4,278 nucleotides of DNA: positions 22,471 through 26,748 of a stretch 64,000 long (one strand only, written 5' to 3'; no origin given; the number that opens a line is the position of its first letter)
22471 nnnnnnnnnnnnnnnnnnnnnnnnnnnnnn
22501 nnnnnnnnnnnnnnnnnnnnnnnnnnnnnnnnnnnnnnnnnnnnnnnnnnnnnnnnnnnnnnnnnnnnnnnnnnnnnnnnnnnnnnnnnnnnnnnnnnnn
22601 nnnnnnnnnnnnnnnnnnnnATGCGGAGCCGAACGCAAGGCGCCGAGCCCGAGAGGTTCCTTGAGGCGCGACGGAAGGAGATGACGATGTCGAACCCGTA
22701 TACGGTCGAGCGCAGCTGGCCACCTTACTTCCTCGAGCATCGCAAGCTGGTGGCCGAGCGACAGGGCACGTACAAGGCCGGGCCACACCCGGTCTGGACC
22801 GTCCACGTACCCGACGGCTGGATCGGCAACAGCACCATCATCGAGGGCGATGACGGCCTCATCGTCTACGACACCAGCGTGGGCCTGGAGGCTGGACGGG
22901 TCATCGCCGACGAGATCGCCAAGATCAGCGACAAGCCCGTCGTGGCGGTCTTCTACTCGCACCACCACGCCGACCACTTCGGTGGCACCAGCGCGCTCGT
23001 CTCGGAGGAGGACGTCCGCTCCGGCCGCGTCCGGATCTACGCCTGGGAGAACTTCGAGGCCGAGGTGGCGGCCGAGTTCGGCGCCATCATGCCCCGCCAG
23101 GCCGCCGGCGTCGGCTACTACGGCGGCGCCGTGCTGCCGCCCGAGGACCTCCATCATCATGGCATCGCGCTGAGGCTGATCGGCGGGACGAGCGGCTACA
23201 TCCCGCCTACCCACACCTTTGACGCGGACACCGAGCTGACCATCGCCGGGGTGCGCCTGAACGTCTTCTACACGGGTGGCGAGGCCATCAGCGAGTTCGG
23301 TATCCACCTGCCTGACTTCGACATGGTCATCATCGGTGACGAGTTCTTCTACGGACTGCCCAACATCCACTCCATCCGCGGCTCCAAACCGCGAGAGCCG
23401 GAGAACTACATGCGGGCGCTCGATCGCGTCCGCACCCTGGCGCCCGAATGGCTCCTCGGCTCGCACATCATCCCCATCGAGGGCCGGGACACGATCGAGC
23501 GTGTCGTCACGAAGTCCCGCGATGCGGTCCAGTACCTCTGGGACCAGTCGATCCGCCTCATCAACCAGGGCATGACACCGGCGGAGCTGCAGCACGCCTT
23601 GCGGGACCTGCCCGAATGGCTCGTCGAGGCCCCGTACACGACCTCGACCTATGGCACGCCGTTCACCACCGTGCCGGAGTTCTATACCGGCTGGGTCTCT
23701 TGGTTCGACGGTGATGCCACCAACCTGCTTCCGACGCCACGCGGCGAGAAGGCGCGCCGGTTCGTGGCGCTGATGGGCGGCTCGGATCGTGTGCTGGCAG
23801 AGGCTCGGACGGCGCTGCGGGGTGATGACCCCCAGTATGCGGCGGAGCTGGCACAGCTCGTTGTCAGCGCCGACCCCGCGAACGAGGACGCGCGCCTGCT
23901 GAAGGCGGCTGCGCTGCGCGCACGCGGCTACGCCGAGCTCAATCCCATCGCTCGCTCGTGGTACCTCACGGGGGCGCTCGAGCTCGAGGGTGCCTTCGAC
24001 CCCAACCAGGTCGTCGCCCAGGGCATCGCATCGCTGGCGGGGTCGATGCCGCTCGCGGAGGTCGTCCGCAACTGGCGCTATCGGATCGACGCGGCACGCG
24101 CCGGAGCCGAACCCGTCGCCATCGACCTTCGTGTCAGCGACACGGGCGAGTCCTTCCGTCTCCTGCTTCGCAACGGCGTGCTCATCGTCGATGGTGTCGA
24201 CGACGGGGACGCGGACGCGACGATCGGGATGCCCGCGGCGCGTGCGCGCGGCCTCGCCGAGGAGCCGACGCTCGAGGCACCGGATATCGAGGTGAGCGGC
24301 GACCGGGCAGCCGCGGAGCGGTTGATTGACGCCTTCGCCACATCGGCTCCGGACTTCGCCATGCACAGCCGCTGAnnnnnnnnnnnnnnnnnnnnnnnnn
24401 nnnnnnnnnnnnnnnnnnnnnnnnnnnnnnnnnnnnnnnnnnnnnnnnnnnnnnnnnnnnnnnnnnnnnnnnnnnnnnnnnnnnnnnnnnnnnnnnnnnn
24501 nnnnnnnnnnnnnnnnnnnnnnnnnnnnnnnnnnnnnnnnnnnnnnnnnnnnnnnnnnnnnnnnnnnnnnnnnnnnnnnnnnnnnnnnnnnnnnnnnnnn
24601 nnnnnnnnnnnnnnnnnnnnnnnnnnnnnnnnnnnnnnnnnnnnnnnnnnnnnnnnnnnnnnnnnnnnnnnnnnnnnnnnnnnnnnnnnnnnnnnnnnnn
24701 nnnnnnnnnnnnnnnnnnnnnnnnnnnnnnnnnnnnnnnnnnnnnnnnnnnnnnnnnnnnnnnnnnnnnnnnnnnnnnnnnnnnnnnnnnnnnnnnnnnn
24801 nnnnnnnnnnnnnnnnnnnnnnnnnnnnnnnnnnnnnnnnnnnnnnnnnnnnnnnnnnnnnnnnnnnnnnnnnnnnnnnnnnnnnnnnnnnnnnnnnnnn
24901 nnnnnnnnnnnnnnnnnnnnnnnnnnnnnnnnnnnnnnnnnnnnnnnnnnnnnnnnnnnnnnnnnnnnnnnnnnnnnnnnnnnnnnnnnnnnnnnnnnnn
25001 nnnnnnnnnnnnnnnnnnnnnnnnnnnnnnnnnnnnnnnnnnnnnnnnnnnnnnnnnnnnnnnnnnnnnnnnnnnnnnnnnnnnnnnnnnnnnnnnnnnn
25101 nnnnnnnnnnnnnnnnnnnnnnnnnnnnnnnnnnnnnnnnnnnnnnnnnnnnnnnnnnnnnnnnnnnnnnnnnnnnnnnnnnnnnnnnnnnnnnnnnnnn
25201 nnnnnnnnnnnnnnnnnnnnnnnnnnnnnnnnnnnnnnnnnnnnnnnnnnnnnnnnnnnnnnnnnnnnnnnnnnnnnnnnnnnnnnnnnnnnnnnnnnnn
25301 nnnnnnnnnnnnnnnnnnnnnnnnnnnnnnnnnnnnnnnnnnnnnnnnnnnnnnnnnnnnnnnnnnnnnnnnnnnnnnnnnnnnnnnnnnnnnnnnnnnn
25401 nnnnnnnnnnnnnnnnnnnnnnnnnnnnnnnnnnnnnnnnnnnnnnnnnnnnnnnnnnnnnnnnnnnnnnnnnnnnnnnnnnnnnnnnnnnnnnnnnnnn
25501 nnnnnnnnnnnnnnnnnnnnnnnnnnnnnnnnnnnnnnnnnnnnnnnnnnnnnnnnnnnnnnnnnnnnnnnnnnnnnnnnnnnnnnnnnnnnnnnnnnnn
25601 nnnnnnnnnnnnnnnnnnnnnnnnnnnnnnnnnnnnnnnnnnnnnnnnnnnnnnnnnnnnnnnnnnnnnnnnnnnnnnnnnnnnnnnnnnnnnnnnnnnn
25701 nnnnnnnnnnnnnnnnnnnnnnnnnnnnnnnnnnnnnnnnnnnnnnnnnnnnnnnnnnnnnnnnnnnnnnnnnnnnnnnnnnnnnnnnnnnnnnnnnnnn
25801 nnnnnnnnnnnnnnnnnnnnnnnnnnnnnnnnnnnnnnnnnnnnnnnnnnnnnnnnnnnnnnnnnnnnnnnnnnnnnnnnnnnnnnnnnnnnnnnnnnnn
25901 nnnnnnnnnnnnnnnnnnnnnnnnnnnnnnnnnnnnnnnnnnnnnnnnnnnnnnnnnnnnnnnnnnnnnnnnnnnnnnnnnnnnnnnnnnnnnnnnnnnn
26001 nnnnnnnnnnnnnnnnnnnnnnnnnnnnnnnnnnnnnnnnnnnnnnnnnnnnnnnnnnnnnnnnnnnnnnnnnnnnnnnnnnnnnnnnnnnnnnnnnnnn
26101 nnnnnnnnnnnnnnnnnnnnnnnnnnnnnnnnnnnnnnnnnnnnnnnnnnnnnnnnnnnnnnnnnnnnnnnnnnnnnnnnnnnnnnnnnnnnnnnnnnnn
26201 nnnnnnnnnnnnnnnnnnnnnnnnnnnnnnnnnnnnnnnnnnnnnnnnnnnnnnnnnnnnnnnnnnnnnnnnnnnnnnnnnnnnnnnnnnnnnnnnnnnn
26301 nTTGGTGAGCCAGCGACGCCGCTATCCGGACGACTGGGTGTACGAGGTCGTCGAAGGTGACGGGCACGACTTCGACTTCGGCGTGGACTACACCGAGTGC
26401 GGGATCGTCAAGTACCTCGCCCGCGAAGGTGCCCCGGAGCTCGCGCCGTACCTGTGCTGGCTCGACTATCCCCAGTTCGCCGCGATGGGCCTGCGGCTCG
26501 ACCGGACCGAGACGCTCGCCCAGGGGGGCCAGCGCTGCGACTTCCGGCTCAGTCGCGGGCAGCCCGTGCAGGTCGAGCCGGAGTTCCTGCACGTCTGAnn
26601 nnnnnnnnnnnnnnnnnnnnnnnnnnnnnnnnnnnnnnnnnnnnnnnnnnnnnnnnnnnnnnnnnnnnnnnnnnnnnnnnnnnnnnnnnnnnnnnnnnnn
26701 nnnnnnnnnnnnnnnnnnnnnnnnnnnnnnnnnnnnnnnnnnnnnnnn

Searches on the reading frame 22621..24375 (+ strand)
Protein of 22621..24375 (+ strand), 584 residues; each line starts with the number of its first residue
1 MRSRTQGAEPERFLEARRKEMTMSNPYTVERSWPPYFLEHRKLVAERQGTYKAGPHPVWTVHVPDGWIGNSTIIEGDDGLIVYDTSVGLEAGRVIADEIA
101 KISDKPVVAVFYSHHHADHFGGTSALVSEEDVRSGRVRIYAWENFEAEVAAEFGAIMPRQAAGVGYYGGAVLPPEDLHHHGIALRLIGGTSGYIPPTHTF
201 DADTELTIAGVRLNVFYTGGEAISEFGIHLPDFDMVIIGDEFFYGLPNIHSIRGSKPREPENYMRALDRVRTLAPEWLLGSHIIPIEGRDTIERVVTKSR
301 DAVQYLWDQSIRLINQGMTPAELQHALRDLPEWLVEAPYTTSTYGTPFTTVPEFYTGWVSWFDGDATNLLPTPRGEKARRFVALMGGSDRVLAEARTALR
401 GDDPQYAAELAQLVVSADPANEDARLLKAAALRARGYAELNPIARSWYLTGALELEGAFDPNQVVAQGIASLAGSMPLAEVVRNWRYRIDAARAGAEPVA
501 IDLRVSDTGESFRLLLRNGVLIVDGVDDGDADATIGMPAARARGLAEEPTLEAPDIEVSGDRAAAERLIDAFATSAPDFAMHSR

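Call 54: search_protein_families(library=pfam, proteins=[window:22621-24375:+], max_evalue=0.001)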
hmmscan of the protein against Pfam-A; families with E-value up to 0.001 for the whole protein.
window:22621-24375:+ (584 aa): 5 families
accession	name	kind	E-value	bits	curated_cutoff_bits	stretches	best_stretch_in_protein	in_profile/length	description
PF14863.12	Alkyl_sulf_dimr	-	3e-34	118.8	26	1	319-456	1-137/139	Alkyl sulfatase dimerisation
PF00753.33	Lactamase_B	-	2e-15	57.7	22.7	1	66-282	3-196/196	Metallo-beta-lactamase superfamily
PF14864.11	Alkyl_sulf_C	-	2.4e-13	50.9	27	1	473-580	8-121/125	Alkyl sulfatase C-terminal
PF12706.13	Lactamase_B_2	-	8.4e-06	26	27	1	102-165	24-83/200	Beta-lactamase superfamily domain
PF21643.2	T6SS_Tsi2-like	-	0.00099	19.8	27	0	397-440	24-65/71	T6SS, Immune protein Tsi2-like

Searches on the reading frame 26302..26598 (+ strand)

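Call 65: search_protein_families(library=pfam, proteins=[window:26302-26598:+], max_evalue=0.001)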
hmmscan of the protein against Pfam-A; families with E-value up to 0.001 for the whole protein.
window:26302-26598:+ (98 aa): 1 family
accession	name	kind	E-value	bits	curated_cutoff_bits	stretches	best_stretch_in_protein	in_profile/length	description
PF14196.11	ATC_hydrolase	-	9.4e-17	62.6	28.1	1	9-82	71-144/145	L-2-amino-thiazoline-4-carboxylic acid hydrolase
